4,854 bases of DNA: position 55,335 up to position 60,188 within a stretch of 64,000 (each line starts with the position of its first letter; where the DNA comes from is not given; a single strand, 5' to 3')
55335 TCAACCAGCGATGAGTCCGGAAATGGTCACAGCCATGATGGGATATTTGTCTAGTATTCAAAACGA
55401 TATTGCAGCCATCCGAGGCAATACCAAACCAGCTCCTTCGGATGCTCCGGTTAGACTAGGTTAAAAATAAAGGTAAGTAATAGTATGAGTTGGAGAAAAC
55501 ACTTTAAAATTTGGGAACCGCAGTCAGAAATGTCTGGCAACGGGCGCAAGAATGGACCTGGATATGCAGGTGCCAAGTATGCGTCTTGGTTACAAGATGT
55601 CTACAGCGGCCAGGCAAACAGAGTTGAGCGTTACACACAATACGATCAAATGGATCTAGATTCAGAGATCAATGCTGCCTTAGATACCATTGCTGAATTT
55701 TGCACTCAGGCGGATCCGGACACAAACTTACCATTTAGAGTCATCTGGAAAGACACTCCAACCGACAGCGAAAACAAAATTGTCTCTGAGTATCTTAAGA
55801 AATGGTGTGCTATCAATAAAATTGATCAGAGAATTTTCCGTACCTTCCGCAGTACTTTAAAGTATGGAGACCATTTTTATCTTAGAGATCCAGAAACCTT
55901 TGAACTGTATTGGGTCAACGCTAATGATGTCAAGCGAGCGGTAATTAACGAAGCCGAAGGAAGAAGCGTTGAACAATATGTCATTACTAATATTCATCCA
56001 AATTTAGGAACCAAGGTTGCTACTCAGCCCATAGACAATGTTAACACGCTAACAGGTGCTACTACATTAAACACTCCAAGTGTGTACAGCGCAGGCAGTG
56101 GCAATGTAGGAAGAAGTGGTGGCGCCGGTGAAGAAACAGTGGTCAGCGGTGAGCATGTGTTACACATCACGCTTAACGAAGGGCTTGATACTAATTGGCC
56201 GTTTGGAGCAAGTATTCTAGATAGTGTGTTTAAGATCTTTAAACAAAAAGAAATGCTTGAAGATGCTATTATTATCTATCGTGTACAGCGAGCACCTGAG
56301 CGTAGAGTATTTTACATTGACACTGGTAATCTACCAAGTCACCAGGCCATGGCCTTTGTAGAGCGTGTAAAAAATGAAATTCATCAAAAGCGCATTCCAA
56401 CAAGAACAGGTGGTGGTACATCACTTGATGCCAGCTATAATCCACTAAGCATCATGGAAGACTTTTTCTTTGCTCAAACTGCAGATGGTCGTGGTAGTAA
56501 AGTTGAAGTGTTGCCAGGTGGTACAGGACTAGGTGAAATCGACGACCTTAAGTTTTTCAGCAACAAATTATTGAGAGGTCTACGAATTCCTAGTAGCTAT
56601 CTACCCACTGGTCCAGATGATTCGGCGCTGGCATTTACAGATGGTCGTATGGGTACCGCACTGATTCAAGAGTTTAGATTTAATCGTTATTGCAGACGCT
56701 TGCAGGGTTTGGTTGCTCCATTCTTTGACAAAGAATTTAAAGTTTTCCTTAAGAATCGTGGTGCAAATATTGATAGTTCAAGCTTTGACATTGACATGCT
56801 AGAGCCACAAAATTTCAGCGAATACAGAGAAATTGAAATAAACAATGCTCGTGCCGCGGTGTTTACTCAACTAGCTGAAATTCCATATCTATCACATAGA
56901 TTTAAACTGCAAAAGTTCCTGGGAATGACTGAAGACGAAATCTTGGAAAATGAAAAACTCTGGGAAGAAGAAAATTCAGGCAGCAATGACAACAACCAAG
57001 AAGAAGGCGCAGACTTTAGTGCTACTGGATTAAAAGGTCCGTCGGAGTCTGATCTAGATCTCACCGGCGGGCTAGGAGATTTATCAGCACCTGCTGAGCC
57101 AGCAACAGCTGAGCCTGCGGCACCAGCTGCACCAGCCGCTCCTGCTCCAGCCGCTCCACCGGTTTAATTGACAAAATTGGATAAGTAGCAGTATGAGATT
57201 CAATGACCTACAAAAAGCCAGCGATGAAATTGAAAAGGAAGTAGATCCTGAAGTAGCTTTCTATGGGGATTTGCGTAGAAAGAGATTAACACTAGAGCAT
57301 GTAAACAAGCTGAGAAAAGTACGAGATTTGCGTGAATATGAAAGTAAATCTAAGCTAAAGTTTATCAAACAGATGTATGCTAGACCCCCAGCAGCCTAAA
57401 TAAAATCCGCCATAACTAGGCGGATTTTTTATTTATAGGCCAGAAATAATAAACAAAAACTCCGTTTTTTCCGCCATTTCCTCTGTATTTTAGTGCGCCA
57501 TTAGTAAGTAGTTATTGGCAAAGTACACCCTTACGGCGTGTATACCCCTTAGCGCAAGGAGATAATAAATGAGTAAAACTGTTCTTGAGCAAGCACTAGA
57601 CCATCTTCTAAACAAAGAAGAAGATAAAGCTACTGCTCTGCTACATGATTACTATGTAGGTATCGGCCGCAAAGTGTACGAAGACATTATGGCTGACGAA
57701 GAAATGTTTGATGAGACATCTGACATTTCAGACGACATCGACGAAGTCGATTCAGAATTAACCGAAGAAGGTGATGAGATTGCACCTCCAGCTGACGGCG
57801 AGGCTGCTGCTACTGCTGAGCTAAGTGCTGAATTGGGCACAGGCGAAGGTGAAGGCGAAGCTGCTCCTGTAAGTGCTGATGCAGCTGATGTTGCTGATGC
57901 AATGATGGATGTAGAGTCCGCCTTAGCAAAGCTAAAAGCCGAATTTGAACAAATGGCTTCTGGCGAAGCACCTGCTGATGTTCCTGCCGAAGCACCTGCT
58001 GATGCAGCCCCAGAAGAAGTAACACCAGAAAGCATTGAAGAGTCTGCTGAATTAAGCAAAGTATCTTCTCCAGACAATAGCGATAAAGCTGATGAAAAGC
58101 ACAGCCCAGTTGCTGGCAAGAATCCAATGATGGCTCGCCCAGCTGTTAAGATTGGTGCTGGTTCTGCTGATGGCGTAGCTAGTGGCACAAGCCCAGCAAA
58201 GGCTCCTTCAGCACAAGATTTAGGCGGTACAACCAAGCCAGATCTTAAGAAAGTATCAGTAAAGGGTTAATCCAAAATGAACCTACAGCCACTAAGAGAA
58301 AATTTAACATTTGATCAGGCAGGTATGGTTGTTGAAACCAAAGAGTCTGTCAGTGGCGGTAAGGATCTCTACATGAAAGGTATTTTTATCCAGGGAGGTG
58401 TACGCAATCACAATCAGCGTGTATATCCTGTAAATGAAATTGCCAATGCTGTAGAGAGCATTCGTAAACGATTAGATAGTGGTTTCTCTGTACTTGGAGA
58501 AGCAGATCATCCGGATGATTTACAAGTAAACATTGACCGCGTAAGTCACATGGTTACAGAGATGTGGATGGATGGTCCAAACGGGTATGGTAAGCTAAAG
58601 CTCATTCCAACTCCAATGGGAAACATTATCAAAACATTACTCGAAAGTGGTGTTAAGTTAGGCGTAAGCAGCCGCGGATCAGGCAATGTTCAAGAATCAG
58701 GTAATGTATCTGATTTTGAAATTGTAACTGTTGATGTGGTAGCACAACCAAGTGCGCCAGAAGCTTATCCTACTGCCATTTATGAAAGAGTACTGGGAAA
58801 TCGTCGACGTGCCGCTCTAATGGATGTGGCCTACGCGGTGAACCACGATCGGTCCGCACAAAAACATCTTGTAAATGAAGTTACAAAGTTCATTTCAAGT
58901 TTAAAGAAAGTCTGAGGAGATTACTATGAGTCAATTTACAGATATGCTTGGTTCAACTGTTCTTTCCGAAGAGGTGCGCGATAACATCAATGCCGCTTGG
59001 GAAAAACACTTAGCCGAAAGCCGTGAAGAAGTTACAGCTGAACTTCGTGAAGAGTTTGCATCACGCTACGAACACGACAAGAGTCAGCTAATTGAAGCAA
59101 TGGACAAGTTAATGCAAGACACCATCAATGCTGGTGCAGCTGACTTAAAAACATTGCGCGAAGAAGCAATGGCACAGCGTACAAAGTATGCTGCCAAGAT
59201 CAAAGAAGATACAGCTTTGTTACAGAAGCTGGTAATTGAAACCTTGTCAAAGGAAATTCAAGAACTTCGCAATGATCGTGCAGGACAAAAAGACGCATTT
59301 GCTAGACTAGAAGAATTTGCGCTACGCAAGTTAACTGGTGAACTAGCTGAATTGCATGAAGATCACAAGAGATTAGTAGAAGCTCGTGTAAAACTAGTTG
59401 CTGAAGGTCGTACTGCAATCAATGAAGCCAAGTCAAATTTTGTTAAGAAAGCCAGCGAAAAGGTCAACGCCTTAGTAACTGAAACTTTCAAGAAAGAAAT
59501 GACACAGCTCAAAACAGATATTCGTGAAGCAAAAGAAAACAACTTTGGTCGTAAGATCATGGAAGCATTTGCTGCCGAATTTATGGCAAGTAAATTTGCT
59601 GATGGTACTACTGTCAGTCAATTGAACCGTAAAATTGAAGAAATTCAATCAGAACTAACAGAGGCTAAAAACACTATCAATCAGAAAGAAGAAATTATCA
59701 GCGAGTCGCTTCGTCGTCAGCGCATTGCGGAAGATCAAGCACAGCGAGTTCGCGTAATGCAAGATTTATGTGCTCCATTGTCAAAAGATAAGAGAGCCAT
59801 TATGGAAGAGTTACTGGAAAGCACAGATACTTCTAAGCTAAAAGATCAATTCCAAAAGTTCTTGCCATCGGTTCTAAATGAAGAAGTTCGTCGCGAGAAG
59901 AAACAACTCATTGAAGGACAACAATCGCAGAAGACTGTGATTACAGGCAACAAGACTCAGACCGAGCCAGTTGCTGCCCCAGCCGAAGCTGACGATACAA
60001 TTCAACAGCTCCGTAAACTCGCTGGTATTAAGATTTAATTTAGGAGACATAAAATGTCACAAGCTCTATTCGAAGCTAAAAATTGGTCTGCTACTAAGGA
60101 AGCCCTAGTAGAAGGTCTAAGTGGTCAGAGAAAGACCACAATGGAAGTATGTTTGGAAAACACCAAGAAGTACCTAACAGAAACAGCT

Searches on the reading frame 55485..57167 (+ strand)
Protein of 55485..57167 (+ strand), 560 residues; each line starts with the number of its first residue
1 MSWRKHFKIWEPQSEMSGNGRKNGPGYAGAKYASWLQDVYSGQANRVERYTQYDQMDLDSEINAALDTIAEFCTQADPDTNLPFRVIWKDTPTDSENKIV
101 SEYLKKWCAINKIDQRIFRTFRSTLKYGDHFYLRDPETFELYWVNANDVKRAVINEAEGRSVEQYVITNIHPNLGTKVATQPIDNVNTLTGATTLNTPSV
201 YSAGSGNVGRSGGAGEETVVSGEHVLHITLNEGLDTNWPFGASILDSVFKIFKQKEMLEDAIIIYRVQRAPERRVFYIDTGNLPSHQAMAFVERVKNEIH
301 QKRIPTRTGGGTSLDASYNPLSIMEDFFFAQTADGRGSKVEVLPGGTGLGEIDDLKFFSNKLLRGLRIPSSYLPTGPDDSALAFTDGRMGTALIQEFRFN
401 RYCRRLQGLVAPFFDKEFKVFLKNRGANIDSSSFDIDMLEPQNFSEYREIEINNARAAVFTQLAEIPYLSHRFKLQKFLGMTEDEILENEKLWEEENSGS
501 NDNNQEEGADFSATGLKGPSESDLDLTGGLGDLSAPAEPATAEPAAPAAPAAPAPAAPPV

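Call 47: search_protein_families(library=phrogs, proteins=[window:55485-57167:+], max_evalue=0.001)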
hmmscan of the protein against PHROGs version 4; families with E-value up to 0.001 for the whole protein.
window:55485-57167:+ (560 aa): 1 family
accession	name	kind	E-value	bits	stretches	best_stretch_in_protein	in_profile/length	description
phrog_213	-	head and packaging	7.7e-109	365.6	1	19-514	32-515/528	portal protein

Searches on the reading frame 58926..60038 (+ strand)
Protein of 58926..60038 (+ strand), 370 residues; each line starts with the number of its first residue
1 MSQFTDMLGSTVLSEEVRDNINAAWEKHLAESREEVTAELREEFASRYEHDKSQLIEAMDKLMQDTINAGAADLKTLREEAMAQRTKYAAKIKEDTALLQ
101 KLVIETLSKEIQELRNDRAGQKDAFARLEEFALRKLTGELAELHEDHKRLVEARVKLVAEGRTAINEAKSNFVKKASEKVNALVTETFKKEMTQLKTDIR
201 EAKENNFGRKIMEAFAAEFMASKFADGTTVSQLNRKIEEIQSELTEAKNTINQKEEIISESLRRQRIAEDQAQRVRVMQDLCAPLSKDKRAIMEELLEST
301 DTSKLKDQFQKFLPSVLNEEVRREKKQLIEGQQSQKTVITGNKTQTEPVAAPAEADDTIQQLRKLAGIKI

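Call 47: search_protein_families(library=phrogs, proteins=[window:58926-60038:+], max_evalue=0.001)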
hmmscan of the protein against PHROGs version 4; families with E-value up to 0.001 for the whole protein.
window:58926-60038:+ (370 aa): 2 families
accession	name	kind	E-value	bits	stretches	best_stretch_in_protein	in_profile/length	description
phrog_10922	-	unknown function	8.2e-85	286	1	1-369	1-373/375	-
phrog_12413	-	unknown function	0.00037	21.9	1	15-76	66-126/129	-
